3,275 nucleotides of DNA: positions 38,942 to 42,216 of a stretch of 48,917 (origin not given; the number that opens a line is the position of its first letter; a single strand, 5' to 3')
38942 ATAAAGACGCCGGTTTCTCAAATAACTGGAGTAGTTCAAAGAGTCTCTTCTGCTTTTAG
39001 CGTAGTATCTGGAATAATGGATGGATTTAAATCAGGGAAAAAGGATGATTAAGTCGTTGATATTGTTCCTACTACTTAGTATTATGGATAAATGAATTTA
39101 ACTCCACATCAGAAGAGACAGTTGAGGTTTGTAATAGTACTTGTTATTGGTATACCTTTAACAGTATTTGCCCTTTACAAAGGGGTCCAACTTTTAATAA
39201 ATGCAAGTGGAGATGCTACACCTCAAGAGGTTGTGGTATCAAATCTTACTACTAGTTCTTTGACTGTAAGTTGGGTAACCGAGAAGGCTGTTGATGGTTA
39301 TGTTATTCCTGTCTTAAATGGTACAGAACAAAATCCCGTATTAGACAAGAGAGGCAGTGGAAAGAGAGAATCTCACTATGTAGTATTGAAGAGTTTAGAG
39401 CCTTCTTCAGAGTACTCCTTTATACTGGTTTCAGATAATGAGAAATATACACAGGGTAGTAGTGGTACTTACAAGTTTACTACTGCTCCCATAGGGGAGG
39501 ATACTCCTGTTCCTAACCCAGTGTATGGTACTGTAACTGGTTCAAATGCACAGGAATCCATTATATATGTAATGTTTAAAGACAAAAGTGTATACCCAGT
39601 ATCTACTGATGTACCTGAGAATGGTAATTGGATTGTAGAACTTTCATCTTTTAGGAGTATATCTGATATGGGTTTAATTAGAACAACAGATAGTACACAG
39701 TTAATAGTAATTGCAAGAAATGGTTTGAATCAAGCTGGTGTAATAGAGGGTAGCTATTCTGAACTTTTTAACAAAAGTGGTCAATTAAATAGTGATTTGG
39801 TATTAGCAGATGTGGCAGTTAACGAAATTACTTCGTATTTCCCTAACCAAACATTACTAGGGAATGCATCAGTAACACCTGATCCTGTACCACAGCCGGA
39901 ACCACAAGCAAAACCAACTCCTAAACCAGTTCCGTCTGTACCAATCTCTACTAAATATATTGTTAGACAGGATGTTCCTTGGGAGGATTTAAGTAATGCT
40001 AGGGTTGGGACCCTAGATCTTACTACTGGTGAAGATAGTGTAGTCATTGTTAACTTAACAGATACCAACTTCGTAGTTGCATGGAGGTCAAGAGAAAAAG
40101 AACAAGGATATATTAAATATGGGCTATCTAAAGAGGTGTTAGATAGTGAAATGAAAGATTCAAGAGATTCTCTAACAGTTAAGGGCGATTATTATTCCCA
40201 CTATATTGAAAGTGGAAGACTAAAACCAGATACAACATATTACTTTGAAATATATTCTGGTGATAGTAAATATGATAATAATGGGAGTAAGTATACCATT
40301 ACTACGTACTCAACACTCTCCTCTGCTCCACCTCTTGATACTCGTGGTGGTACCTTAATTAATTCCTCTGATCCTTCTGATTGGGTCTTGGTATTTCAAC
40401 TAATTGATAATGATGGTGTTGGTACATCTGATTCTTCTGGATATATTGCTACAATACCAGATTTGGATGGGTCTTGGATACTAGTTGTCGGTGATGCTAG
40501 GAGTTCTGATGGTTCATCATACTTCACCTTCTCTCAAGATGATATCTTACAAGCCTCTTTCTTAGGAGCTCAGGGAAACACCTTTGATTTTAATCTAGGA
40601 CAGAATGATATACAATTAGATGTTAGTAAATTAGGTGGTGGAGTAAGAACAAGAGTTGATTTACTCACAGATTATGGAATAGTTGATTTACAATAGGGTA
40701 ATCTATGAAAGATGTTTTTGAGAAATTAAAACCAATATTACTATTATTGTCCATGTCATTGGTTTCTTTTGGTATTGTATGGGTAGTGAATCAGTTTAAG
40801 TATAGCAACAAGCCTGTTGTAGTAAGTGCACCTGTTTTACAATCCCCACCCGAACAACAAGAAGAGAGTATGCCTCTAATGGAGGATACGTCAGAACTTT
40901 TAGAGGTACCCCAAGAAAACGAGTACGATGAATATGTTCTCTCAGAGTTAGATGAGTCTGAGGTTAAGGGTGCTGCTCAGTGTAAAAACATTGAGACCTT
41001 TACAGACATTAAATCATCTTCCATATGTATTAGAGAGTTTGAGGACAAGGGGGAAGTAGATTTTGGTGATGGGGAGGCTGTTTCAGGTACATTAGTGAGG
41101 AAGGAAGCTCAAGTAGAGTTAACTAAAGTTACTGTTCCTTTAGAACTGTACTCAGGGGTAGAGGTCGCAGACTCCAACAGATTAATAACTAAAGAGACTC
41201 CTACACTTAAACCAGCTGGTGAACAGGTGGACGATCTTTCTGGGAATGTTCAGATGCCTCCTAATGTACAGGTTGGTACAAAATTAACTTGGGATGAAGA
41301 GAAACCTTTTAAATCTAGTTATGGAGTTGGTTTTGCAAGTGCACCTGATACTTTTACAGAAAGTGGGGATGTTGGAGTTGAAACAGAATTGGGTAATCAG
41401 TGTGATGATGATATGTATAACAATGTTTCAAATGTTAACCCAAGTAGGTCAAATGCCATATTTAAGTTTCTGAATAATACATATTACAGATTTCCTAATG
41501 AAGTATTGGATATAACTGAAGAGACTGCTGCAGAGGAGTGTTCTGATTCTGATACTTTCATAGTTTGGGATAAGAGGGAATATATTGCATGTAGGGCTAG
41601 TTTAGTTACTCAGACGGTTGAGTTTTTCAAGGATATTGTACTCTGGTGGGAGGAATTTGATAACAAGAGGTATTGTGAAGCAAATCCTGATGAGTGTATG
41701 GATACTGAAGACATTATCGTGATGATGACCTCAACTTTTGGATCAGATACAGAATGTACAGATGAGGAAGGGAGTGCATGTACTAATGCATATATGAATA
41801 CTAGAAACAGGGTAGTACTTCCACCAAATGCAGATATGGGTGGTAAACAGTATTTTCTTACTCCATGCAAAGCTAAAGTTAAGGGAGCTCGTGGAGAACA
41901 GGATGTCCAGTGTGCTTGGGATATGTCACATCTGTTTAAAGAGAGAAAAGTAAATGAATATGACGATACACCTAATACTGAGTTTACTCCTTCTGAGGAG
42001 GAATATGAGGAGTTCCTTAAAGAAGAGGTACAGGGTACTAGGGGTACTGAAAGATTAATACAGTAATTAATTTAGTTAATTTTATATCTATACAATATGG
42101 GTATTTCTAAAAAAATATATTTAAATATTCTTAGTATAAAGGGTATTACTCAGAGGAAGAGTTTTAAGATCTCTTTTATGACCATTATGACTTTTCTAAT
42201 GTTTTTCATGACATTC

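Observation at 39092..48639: Candidate host-wall-breaching secretion apparatus: second half of a split, relaxase-free T4SS-like system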

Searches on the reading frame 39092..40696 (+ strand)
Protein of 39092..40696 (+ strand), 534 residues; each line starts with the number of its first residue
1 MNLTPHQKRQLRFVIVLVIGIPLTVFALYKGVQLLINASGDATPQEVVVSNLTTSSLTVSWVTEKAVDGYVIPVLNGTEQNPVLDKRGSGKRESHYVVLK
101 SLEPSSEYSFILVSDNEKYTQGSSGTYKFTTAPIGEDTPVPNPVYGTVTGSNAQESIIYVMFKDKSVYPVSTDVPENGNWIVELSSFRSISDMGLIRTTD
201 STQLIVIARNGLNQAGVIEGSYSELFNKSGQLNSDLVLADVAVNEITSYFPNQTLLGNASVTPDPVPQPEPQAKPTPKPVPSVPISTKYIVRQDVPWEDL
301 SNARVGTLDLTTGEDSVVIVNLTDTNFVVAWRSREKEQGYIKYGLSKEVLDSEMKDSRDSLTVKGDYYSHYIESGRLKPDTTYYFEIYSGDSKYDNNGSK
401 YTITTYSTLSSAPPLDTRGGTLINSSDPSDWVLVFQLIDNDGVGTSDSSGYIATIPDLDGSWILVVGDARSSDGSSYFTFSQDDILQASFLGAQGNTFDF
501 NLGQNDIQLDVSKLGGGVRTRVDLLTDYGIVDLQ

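Call 5: search_protein_families(library=pfam, proteins=[window:39092-40696:+], max_evalue=0.1)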
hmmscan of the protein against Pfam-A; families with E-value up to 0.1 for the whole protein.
window:39092-40696:+ (534 aa): 3 families
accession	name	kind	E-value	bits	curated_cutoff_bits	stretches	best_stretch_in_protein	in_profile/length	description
PF16656.11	Pur_ac_phosph_N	-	2.7e-13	50.7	30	2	320-405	9-93/93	Purple acid Phosphatase, N-terminal domain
PF00041.27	fn3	-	4.6e-11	43.2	25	2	43-124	2-78/84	Fibronectin type III domain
PF10179.15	NDNF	-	0.023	15.2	27.3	1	375-408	94-126/127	Neuron-derived neurotrophic factor, first Fn(III) domain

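Call 10: search_protein_families(library=ncbifam, proteins=[window:39092-40696:+], max_evalue=0.1)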
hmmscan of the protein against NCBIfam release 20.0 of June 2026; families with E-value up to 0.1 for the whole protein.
window:39092-40696:+ (534 aa): 0 families

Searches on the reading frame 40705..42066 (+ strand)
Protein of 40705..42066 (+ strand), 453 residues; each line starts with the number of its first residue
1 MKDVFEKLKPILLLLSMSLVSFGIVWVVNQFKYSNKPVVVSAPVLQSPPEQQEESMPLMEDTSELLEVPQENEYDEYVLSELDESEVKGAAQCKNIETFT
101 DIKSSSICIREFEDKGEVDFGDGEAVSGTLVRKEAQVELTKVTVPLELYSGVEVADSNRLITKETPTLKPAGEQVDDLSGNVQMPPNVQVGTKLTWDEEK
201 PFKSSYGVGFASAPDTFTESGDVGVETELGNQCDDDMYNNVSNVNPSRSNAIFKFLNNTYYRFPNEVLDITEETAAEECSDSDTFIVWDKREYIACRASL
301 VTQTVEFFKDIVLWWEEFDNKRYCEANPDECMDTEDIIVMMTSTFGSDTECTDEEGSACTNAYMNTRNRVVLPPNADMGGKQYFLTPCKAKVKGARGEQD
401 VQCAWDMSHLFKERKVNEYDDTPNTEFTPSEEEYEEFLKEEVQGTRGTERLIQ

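Call 5: search_protein_families(library=pfam, proteins=[window:40705-42066:+], max_evalue=0.1)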
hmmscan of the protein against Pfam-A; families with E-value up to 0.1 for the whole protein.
window:40705-42066:+ (453 aa): 0 families

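Call 10: search_protein_families(library=ncbifam, proteins=[window:40705-42066:+], max_evalue=0.1)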
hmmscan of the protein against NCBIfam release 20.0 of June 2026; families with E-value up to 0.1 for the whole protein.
window:40705-42066:+ (453 aa): 0 families

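Call 65: search_solved_structures(query=A4, max_evalue=1)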
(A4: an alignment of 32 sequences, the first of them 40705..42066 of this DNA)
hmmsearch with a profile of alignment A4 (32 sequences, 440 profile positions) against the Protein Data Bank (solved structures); distinct sequences matched with E-value up to 1: 0.

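Call 67: find_homologous_proteins(query=window:40705-42066:+, max_evalue=0.001)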
Query window:40705-42066:+ (453 aa): 42 proteins with E <= 0.001 among 4087 candidates.
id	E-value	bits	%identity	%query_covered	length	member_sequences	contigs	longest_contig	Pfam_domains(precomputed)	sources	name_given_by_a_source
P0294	0.0e+0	1011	98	100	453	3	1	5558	-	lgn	-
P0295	2.0e-129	450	50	99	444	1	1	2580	-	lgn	-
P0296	1.4e-128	448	49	99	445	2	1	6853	-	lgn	-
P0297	2.9e-120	420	48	100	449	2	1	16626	-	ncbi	-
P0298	2.8e-119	417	48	100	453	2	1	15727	-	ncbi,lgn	-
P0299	3.0e-118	413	48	100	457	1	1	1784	-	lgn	-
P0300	4.3e-117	410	46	100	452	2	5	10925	-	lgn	-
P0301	1.6e-116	408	45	100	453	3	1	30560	-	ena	-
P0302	2.9e-115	404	47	100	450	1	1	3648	-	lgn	-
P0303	7.0e-111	389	45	100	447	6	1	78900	-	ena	-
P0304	4.9e-108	380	45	100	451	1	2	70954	-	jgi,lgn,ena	-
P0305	5.2e-100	353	44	98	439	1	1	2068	-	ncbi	-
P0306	1.8e-99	352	47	86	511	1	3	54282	-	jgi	jgi:hypothetical protein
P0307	2.9e-99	351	41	100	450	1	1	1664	-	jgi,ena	-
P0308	5.0e-99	350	42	96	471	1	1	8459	-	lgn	-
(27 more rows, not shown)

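Call 81: predict_structure(alignment_id=A5)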
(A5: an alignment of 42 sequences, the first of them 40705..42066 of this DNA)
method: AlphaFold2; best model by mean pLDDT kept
length: 453 residues; sequences in the alignment: 42
mean_pLDDT: 73.6   pTM: 0.70
mean pLDDT of the five models: 73.6, 68.2, 64.5, 59.4, 53.8
residues with pLDDT >= 90: 62; 70-90: 260; 50-70: 56; < 50: 75
segments of 3 or more residues with pLDDT < 50: 35-90, 110-127
pLDDT, mean of each block of 10 residues (from residue 1): 78 90 88 53 38 35 37 29 35 66 68 39 48 82 91 69 81 78 84 85 77 60 85 69 86 89 80 71 86 80 72 81 86 82 88 84 89 78 91 86 90 80 68 91 87 79
secondary structure, 60 per line:
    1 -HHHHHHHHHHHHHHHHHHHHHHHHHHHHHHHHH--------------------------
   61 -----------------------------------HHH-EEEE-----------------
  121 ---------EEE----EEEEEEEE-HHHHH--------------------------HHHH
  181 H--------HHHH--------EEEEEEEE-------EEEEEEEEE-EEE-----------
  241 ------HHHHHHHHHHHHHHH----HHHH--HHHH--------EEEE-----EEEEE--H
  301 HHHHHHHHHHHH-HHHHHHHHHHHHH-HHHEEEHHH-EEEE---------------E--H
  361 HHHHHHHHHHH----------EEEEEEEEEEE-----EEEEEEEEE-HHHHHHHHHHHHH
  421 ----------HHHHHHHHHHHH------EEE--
elements in order: H2-34 E100-103 E130-132 E137-144 H146-150 H177-181 H190-193 E202-209 E217-225 E227-229 H247-261 H266-269 H272-275 E284-287 E293-297 H300-312 H314-326 E331-333 E338-341 H360-371 E382-392 E398-406 H408-420 H431-442 E449-451

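Call 88: fold_search(model_id=the predicted structure, library=pdb)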
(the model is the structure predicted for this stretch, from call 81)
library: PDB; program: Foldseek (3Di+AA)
matches with E <= 10: 156; with E <= 0.001: 0
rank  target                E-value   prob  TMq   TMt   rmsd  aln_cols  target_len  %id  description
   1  5w0m_A                1.2e+00  0.02  0.06  0.07  16.2        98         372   16  Structure of human TUT7 catalytic module (CM) in complex with U5 RNA (released 2017-06-28)
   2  2ywq_A                1.3e+00  0.04  0.07  0.23  13.8        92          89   12  Crystal structure of Thermus thermophilus Protein Y N-terminal domain (released 2008-04-15)
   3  5w0b_A                1.4e+00  0.02  0.07  0.08  16.3        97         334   18  Structure of human TUT7 catalytic module (CM) (released 2017-06-28)
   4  1gwz                  2.0e+00  0.01  0.07  0.10  19.9       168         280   11  CRYSTAL STRUCTURE OF THE CATALYTIC DOMAIN OF THE PROTEIN TYROSINE PHOSPHATASE SHP-1 (released 1999-08-22)
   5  5ngm_Av               2.1e+00  0.01  0.04  0.09  17.6       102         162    7  2.9S structure of the 70S ribosome composing the S. aureus 100S complex (released 2017-10-04)
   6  8hwj_A                2.4e+00  0.03  0.06  0.15  11.2        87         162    9  Bacterial STING from Epilithonimonas lactis in complex with 3'3'-c-di-AMP (released 2024-01-03)
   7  4cvm                  2.4e+00  0.01  0.08  0.08  13.2       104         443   10  PaMurF in complex with AMP-PNP and UDP-MurNAc-tripeptide (mDAP) (released 2015-04-22)
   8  3o4u                  2.5e+00  0.02  0.05  0.07  15.3        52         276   17  Crystal Structure of HePTP with an Atypically Open WPD Loop (released 2010-11-24)
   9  8egm_A                2.6e+00  0.02  0.06  0.08  14.6        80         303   14  Crystal Structure of UDP-N-acetylmuramate-L-alanine ligase (UDP-N-acetylmuramoyl-L-alanine synthetase, MurC) Pseudomon (released 2022-10-05)
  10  4qf5_B                2.6e+00  0.02  0.07  0.07  13.8        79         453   16  Crystal structure I of MurF from Acinetobacter baumannii (released 2015-04-01)
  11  6h8r                  2.8e+00  0.03  0.04  0.07  15.0        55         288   14  CRYSTAL STRUCTURE OF THE HUMAN PROTEIN TYROSINE PHOSPHATASE PTPN5 (STEP) IN COMPLEX WITH COMPOUND 2 (released 2018-09-26)
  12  4cvk_A                2.8e+00  0.01  0.08  0.08  13.2       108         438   10  PaMurF in complex with UDP-MurNAc-tripeptide (mDAP) (released 2015-04-22)
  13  2bij                  3.0e+00  0.03  0.04  0.07  15.0        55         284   14  Crystal structure of the human protein tyrosine phosphatase PTPN5 (STEP, striatum enriched enriched Phosphatase) (released 2005-03-17)
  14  5vvw_A                3.0e+00  0.01  0.05  0.07  14.4        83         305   13  Structure of MurC from Pseudomonas aeruginosa (released 2017-05-31)
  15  2bv5                  3.1e+00  0.03  0.04  0.07  14.9        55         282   14  CRYSTAL STRUCTURE OF THE HUMAN PROTEIN TYROSINE PHOSPHATASE PTPN5 AT 1.8A RESOLUTION (released 2005-07-14)
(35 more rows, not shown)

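Call 91: fold_search(model_id=the predicted structure, library=viral)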
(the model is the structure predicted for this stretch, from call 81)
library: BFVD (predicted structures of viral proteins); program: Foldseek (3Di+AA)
matches with E <= 10: 23; with E <= 0.001: 0
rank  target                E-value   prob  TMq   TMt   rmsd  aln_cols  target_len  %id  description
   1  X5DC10                2.2e+00  0.03  0.06  0.16   5.3        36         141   11  Non-structural protein NS2 (Fragment) [Aniva virus]
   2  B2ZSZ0                2.2e+00  0.02  0.07  0.11  11.6        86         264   16  Non-structural protein NS2 (Fragment) [Sandy Bay Virus]
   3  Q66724                2.5e+00  0.02  0.05  0.13   5.2        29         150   28  Reverse transcriptase (Fragment) [Equine infectious anemia virus]
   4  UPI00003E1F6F         2.6e+00  0.02  0.05  0.12  15.9       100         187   11  (no name look-up for this kind of identifier)
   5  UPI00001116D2         2.8e+00  0.02  0.05  0.18   6.9        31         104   26  (no name look-up for this kind of identifier)
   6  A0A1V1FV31            3.3e+00  0.01  0.07  0.09  16.7       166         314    7  Exonucleaase VIII [Azobacteroides phage ProJPt-Bp1]
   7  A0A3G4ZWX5            3.3e+00  0.00  0.07  0.04  42.7       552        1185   11  Uncharacterized protein [Edafosvirus sp.]
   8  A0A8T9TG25            3.5e+00  0.02  0.05  0.07  13.5        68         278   12  (no name in the UniProt tables at hand)
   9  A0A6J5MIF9            3.5e+00  0.01  0.04  0.10  13.9        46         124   13  Uncharacterized protein [uncultured Caudovirales phage]
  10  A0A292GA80            3.7e+00  0.01  0.05  0.11  11.8        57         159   19  (no name in the UniProt tables at hand)
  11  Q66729                5.3e+00  0.01  0.05  0.10   5.0        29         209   28  Reverse transcriptase (Fragment) [Equine infectious anemia virus]
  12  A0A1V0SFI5            5.6e+00  0.02  0.04  0.08  21.5       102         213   12  Uncharacterized protein [Hokovirus HKV1]
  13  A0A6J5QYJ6            6.3e+00  0.02  0.06  0.05  24.7       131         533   11  Minor tail protein [uncultured Caudovirales phage]
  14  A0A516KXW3            6.3e+00  0.01  0.05  0.02   6.7        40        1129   10  (no name in the UniProt tables at hand)
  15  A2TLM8                6.6e+00  0.01  0.07  0.12  13.3        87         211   13  Non-structural protein NS2 (Fragment) [Warrego virus]
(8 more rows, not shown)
